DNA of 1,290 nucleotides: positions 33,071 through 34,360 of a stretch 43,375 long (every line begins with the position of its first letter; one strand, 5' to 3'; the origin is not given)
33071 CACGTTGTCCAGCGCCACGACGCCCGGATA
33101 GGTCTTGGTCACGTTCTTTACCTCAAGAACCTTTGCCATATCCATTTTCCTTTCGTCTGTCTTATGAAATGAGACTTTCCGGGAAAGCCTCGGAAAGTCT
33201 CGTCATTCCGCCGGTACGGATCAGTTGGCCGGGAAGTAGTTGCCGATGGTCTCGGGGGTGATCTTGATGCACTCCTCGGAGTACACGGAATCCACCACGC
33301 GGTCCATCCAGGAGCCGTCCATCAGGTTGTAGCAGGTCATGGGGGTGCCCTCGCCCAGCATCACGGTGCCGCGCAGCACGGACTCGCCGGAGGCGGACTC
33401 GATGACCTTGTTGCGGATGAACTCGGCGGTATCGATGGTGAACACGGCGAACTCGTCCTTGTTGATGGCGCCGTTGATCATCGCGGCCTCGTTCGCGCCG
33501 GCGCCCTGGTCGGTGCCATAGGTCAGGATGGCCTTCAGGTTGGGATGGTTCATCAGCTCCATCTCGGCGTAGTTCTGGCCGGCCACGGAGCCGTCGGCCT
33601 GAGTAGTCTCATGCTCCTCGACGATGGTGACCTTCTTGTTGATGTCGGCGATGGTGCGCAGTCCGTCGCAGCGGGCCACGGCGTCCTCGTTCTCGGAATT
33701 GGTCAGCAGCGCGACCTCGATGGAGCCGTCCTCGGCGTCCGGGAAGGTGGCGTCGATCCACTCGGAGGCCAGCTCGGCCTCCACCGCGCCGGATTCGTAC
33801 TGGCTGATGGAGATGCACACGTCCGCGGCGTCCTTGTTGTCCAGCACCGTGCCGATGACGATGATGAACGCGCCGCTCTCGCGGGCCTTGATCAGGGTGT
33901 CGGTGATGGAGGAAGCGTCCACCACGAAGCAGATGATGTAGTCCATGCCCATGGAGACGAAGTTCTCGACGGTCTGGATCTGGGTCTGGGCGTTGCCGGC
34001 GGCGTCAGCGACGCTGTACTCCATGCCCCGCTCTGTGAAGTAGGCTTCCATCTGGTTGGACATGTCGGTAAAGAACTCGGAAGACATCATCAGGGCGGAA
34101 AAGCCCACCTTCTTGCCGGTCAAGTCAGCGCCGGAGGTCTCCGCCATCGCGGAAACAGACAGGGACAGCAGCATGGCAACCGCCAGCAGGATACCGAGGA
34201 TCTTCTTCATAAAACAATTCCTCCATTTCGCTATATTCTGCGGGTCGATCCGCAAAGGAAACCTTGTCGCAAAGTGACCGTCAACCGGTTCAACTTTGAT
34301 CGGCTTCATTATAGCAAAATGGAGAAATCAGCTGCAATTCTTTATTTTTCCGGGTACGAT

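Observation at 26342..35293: Single co-directional tannin-to-pyrogallol locus: LysR regulator, ABC importer, intracellular tannase B and LpdC/B/D-type decarboxylase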

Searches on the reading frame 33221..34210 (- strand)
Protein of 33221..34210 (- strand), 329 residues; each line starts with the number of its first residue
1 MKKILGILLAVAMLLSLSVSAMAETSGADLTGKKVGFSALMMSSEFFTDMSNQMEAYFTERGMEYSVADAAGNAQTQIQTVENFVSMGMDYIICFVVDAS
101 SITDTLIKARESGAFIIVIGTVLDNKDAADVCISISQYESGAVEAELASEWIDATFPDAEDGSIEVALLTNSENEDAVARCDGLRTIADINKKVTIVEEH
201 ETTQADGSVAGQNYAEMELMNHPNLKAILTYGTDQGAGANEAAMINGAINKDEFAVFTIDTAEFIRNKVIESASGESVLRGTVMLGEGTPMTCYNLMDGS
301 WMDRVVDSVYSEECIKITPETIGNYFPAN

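Call 3: search_protein_families(library=pfam, proteins=[window:33221-34210:-])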
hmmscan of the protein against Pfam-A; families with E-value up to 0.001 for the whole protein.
window:33221-34210:- (329 aa): 1 family
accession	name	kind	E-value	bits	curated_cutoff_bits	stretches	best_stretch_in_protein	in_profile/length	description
PF13407.12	Peripla_BP_4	-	2.5e-24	86.7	35.1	1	36-299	2-256/258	Periplasmic binding protein domain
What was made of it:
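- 33221..34210 (-): Substrate-binding protein of a CUT2-type ABC importer (329 aa, N-terminal signal peptide, GGAGG RBS before ATG 34210). Peripla_BP_4 (call 3).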

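Call 4: search_protein_families(library=ncbifam, proteins=[window:33221-34210:-])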
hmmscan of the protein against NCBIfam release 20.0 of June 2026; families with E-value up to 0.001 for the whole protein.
window:33221-34210:- (329 aa): 5 families
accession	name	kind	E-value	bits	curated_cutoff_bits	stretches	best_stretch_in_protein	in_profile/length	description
NF041827.1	YtfQ_transport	equivalog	1.9e-09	36.9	510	1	13-267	6-257/320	galactofuranose ABC transporter, galactofuranose-binding protein YtfQ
NF040907.2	ChvE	equivalog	2.1e-08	33.8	460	1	42-176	8-139/324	multiple monosaccharide ABC transporter substrate-binding protein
TIGR02634.1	xylF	equivalog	3e-07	30.4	389.55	1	47-145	13-110/302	D-xylose ABC transporter substrate-binding protein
NF058588.1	NdoPepInhIseA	equivalog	6.3e-05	23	200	1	1-53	1-53/181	DL-endopeptidase inhibitor IseA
NF007680.0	PRK10355.1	equivalog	0.00018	20.8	504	1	34-146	27-138/331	D-xylose ABC transporter substrate-binding protein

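Call 27: find_related_loci(query=window:33221-34210:-, collection=metagenome_contigs, flank=10000)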
Query window:33221-34210:- (329 aa) in metagenome_contigs; peptide patterns used: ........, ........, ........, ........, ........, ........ (x = any residue, [..] = any of these).
41 stretches matched a pattern; 15 encode a relative of the query (tblastn E <= 1e-3); 15 distinct loci.
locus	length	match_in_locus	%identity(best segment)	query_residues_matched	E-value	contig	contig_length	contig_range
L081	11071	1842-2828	88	1-329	0e+0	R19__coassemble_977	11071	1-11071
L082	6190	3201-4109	85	25-327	3e-180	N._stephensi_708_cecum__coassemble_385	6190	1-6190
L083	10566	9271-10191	84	21-327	1e-176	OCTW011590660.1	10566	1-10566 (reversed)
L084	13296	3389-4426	76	1-327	5e-176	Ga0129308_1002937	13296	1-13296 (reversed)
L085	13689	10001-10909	83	25-327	2e-171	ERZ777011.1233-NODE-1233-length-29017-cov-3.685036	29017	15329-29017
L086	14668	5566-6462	83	29-327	4e-170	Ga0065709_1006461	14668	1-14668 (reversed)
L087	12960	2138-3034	82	29-327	3e-169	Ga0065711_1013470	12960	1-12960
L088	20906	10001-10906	80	26-327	2e-167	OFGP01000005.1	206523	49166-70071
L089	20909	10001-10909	78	25-327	4e-163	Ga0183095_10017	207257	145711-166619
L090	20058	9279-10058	36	26-286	1e-45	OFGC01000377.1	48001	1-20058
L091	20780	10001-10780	36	26-286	1e-45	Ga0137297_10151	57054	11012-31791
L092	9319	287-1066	36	26-286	2e-45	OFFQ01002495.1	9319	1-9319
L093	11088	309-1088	36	26-286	2e-45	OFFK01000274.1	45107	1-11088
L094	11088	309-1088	36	26-286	2e-45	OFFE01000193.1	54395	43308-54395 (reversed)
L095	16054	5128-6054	32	1-287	2e-38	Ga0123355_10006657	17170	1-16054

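Call 30: search_solved_structures(query=window:33221-34210:-, max_evalue=0.01, show_alignments=1)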
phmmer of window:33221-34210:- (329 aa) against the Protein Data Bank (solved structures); distinct sequences matched with E-value up to 0.01: 30.
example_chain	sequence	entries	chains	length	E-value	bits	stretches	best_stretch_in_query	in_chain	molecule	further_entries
4yv7_A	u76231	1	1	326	3.7e-09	39.5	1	2-260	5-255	Periplasmic binding protein/LacI transcriptional regulator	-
4yo7_A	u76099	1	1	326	1.9e-08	37.1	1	29-188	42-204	Sugar ABC transporter (Sugar-binding protein)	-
6hbd_A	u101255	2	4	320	1.6e-07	34.1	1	34-260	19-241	ABC transporter periplasmic-binding protein YtfQ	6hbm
6hb0_A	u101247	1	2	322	1.7e-07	34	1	34-260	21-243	ABC transporter periplasmic-binding protein YtfQ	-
6hyh_A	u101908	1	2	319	1.8e-07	33.9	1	34-260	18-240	Periplasmic binding protein/LacI transcriptional regulator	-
4ry9_A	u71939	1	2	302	2.4e-07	33.5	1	33-174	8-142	Periplasmic binding protein/LacI transcriptional regulator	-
4ys6_A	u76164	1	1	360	2.6e-07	33.4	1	31-153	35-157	Putative solute-binding component of ABC transporter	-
5ocp_A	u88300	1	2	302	7.4e-07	31.9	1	35-258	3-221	Periplasmic binding protein/LacI transcriptional regulator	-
2fn9_A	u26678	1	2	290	1.7e-06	30.7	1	43-272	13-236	ribose ABC transporter, periplasmic ribose-binding protein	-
2fn8_A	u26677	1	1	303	2.6e-06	30.1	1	43-272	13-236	ribose ABC transporter, periplasmic ribose-binding protein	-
4rsm_A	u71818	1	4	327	5.2e-06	29.1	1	28-149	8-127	Periplasmic binding protein/LacI transcriptional regulator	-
7e7m_A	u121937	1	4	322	5.5e-06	29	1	32-118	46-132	D-ribose ABC transporter substrate-binding protein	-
5hko_A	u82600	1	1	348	6.4e-06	28.8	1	19-147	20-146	ABC transporter, carbohydrate uptake transporter-2 (CUT2) family, periplasmic sugar-bindin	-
5hqj_A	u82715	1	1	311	9.4e-06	28.3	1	44-246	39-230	Periplasmic binding protein/LacI transcriptional regulator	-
4rs3_A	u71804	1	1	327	1.6e-05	27.5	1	22-147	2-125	ABC transporter, carbohydrate uptake transporter-2 (CUT2) family, periplasmic sugar-bindin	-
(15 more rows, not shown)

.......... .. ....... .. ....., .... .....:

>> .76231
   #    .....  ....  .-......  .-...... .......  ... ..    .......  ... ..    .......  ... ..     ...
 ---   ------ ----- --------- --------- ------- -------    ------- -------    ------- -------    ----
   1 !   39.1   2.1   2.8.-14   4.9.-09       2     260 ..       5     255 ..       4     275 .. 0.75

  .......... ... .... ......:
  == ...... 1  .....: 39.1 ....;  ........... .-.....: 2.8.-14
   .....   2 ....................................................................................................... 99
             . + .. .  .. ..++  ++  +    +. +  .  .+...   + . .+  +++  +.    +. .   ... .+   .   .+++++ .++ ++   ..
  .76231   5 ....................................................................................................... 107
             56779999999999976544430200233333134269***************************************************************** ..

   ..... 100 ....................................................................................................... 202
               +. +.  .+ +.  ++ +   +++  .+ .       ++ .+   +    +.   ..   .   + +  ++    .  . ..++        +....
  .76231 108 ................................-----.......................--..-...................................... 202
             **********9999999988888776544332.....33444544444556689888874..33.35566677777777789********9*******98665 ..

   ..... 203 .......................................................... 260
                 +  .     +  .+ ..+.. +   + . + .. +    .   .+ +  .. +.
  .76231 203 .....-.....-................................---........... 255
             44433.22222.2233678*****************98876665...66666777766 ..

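Call 31: find_homologous_proteins(query=window:33221-34210:-, max_evalue=1e-10)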
Query window:33221-34210:- (329 aa): 169 proteins with E <= 1e-10 among 5361 candidates; the best 120 are listed.
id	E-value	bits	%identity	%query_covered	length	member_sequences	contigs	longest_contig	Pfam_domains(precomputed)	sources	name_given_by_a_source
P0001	3.7e-207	704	99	100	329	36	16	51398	PF13407.13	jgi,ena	-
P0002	6.9e-194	661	91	100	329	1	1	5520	PF13407.13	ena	-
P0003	9.3e-194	660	91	100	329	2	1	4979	PF13407.13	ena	-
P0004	7.1e-190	648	90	100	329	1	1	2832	PF13407.13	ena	-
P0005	3.1e-189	645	90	100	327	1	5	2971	PF13407.13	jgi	-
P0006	9.1e-189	644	91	93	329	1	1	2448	PF13407.13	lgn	-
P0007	1.1e-187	640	88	100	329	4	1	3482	PF13407.13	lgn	-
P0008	3.3e-179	613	85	100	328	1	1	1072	PF13407.13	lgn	-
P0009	9.4e-176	601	87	100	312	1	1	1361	PF13407.13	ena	-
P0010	1.4e-167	574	79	100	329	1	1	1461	PF13407.13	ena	-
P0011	9.5e-166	568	85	92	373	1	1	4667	PF13407.13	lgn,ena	-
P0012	7.4e-164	562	85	92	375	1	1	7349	PF13407.13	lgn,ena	-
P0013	8.5e-164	562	84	93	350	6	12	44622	PF13407.13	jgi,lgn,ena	-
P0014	8.5e-163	559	77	99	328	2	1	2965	PF13407.13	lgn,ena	-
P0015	1.1e-162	558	77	100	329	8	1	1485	PF13407.13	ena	-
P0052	6.8e-159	546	84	91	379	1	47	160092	PF13407.13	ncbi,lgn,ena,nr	ncbi:MAG: substrate-binding domain-containing protein [Lachnospiraceae bacterium]|nr:substrate-bindi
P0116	1.9e-114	400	57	98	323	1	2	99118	PF13407.13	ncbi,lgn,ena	-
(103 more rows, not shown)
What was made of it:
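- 33221..34210 (-): Small tight family: 169 proteins with E <= 1e-10 (call 31).
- The orthogroup is small (169 proteins) and diverged from all characterised sugar binders (calls 30, 31).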

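Call 32: find_encoding_contigs(protein=P0001, flank=10000, max_places=2)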
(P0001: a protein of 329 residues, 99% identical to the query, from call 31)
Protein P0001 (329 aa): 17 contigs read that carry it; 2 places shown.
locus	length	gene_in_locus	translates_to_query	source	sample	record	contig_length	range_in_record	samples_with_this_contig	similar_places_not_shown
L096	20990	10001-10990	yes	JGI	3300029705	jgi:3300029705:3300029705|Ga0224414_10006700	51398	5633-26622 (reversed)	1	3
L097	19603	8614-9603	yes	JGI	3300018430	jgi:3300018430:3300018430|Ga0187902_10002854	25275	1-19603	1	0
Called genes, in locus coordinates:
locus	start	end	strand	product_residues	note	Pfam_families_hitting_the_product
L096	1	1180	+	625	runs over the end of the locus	PF03734:YkuD, PF07653:SH3_2 (faint), PF06347:SH3_4 (faint), PF01471:PG_binding_1, PF08239:SH3_3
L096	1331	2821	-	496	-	PF03976:PPK2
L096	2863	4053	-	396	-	PF13439:Glyco_transf_4 (faint), PF13579:Glyco_trans_4_4 (weak), PF00201:UDPGT, PF06722:EryCIII-like_C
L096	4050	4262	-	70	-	PF04014:MazE_antitoxin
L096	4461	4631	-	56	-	-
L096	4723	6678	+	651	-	PF03415:Peptidase_C11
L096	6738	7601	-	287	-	PF13183:Fer4_8 (faint), PF25160:LdpA_Fe-S-bd (faint), PF00037:Fer4 (weak), PF12797:Fer4_2 (faint), PF12800:Fer4_4 (faint), PF13237:Fer4_10 (weak), PF12838:Fer4_7 (weak), PF13187:Fer4_9 (weak), +2 more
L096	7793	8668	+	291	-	PF00135:COesterase, PF20434:BD-FAE, PF07859:Abhydrolase_3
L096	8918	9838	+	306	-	PF00126:HTH_1, PF03466:LysR_substrate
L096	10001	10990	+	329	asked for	PF13407:Peripla_BP_4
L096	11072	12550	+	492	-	PF03193:RsgA_GTPase (faint), PF00005:ABC_tran, PF13401:AAA_22 (faint), PF13304:AAA_21 (faint), PF00005:ABC_tran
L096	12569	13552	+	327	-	PF02653:BPD_transp_2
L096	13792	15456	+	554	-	PF20434:BD-FAE (weak)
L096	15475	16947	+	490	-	PF20695:UbiD_N, PF01977:UbiD, PF20696:UbiD_C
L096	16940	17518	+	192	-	PF02441:Flavoprotein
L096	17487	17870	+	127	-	PF21758:LpdD_chaperone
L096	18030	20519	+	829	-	PF00933:Glyco_hydro_3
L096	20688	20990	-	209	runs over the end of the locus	-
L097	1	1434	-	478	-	?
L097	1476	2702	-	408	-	PF13439:Glyco_transf_4 (faint), PF13579:Glyco_trans_4_4 (weak), PF00201:UDPGT, PF06722:EryCIII-like_C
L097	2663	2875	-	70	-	PF04014:MazE_antitoxin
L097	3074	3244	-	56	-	-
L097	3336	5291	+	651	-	PF03415:Peptidase_C11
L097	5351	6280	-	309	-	PF13183:Fer4_8 (faint), PF25160:LdpA_Fe-S-bd (faint), PF00037:Fer4 (weak), PF12797:Fer4_2 (faint), PF12800:Fer4_4 (faint), PF12838:Fer4_7 (weak), PF13187:Fer4_9 (weak), PF13237:Fer4_10 (weak), +2 more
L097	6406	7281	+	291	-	PF00135:COesterase, PF20434:BD-FAE, PF07859:Abhydrolase_3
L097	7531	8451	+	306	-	PF00126:HTH_1, PF03466:LysR_substrate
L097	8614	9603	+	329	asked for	PF13407:Peripla_BP_4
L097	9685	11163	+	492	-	PF03193:RsgA_GTPase (faint), PF00005:ABC_tran, PF13401:AAA_22 (faint), PF13304:AAA_21 (faint), PF00005:ABC_tran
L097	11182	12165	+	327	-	PF02653:BPD_transp_2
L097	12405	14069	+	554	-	PF20434:BD-FAE (weak)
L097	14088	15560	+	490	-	PF20695:UbiD_N, PF01977:UbiD, PF20696:UbiD_C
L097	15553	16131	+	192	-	PF02441:Flavoprotein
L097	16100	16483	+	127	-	PF21758:LpdD_chaperone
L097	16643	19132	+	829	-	PF00933:Glyco_hydro_3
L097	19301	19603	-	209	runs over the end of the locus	-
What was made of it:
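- Checked: This family is labelled 'LpdD_chaperone' in call 32. ATG 26725 has a GGAGG 9 nt upstream and is the start called on a near-identical contig (call 32).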

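Call 33: find_encoding_contigs(protein=P0052, flank=10000, max_places=2)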
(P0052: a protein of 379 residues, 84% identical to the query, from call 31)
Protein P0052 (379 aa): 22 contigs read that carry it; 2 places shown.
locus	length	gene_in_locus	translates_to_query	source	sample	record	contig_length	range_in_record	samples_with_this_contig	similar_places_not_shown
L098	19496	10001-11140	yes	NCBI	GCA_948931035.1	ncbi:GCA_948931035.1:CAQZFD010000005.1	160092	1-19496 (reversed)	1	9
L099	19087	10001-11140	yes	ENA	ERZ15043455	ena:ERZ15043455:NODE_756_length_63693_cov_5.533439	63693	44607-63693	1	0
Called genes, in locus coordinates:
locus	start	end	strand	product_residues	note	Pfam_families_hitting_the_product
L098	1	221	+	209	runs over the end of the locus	PF13238:AAA_18, PF13671:AAA_33 (weak)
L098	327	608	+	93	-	-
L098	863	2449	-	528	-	PF02203:TarH (weak), PF12729:4HB_MCP_1, PF00015:MCPsignal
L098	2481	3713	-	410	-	PF01547:SBP_bac_1, PF13416:SBP_bac_8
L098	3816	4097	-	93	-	PF13808:DDE_Tnp_1_assoc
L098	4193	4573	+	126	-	PF18899:DUF5655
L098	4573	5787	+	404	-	PF07007:LprI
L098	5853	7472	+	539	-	PF00072:Response_reg, PF12833:HTH_18, PF00165:HTH_AraC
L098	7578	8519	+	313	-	PF06580:His_kinase, PF02518:HATPase_c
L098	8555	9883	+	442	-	-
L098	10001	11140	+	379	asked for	PF13407:Peripla_BP_4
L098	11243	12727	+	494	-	PF03193:RsgA_GTPase (faint), PF00005:ABC_tran, PF13401:AAA_22 (faint), PF13304:AAA_21 (faint), PF00005:ABC_tran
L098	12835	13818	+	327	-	PF02653:BPD_transp_2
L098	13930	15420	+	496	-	PF20695:UbiD_N, PF01977:UbiD, PF20696:UbiD_C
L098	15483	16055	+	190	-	PF02441:Flavoprotein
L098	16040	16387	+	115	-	PF21758:LpdD_chaperone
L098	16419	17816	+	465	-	PF20434:BD-FAE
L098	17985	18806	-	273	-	PF01784:DUF34_NIF3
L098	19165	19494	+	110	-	?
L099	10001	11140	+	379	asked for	PF13407:Peripla_BP_4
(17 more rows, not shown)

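Call 34: find_encoding_contigs(protein=P0116, flank=10000, max_places=2)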
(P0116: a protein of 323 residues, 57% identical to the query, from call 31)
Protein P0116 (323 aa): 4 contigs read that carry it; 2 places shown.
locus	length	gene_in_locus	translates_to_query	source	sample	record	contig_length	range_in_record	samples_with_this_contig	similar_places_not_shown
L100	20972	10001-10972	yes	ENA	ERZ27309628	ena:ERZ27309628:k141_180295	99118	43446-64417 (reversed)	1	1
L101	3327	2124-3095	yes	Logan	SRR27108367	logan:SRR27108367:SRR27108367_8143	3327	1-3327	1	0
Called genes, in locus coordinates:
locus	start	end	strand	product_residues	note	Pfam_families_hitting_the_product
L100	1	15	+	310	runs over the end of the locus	PF00135:COesterase, PF20434:BD-FAE, PF07859:Abhydrolase_3, PF12697:Abhydrolase_6 (weak), PF00326:Peptidase_S9 (weak)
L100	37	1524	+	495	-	PF20695:UbiD_N, PF01977:UbiD, PF20696:UbiD_C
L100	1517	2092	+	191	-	PF02441:Flavoprotein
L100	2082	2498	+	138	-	PF21758:LpdD_chaperone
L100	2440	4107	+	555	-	PF20434:BD-FAE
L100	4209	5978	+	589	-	-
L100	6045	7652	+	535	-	PF00072:Response_reg, PF00165:HTH_AraC (weak), PF12833:HTH_18, PF00165:HTH_AraC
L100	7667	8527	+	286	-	PF06580:His_kinase, PF02518:HATPase_c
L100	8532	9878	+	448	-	PF00005:ABC_tran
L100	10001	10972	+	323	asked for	PF13407:Peripla_BP_4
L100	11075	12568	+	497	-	PF00005:ABC_tran, PF02463:SMC_N (faint), PF03193:RsgA_GTPase (faint), PF06414:Zeta_toxin (faint), PF09818:ABC_ATPase (faint), PF13304:AAA_21 (faint), PF13401:AAA_22 (faint), PF00005:ABC_tran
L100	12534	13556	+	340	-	PF02653:BPD_transp_2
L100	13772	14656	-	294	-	PF00126:HTH_1, PF03466:LysR_substrate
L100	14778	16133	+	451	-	PF05525:Branch_AA_trans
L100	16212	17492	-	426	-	PF02403:Seryl_tRNA_N, PF00587:tRNA-synt_2b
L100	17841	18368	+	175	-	PF04542:Sigma70_r2, PF08281:Sigma70_r4_2, PF04545:Sigma70_r4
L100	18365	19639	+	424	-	PF18705:DUF5643 (weak)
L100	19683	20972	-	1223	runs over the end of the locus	PF14362:DUF4407 (faint), PF24161:CCDC39 (faint), PF00038:Filament, PF25994:HH_AprE (weak), PF02687:FtsX, PF12704:MacB_PCD, PF02687:FtsX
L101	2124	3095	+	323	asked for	PF13407:Peripla_BP_4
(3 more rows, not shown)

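Call 54: search_protein_families(library=pfam, proteins=[L100:4209-5978:+, L100:8532-9878:+, L098:8555-9883:+], max_evalue=0.0001)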
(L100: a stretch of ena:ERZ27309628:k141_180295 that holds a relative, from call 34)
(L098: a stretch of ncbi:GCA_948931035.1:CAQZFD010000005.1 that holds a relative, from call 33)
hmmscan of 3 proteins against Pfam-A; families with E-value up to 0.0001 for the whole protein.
L100:4209-5978:+ (589 aa): 0 families

L100:8532-9878:+ (448 aa): 1 family
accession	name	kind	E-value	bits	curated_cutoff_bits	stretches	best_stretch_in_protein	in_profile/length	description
PF00005.33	ABC_tran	-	4.7e-11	43.9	25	1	20-166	1-133/137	ABC transporter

L098:8555-9883:+ (442 aa): 0 families

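Call 56: predict_structure(alignment_id=A1)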
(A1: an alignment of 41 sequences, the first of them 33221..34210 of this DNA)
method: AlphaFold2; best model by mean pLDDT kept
length: 329 residues; sequences in the alignment: 41
mean_pLDDT: 90.9   pTM: 0.80
mean pLDDT of the five models: 90.9, 90.1, 89.0, 88.1, 87.9
residues with pLDDT >= 90: 243; 70-90: 65; 50-70: 16; < 50: 5
segments of 3 or more residues with pLDDT < 50: 21-25
pLDDT, mean of each block of 10 residues (from residue 1): 76 66 65 92 70 93 91 88 97 90 95 95 92 94 98 98 98 92 98 98 87 97 98 94 95 96 91 96 91 95 95 94 83
secondary structure, 60 per line:
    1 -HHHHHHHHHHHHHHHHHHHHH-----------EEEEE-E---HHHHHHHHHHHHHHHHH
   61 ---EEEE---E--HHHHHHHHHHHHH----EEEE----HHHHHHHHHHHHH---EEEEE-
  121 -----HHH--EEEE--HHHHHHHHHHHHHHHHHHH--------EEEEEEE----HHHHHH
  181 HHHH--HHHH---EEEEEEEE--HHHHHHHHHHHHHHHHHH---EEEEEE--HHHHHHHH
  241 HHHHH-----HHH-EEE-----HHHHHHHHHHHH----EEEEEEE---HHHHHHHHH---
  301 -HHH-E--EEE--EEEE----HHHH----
elements in order: H2-22 E34-38 H44-60 E64-67 H74-86 E91-94 H99-111 E115-119 E131-134 H137-155 E164-170 H175-184 H187-190 E194-201 H204-221 E225-230 H233-245 E255-257 H263-274 E279-285 H289-297 E309-311 E314-317 H322-325
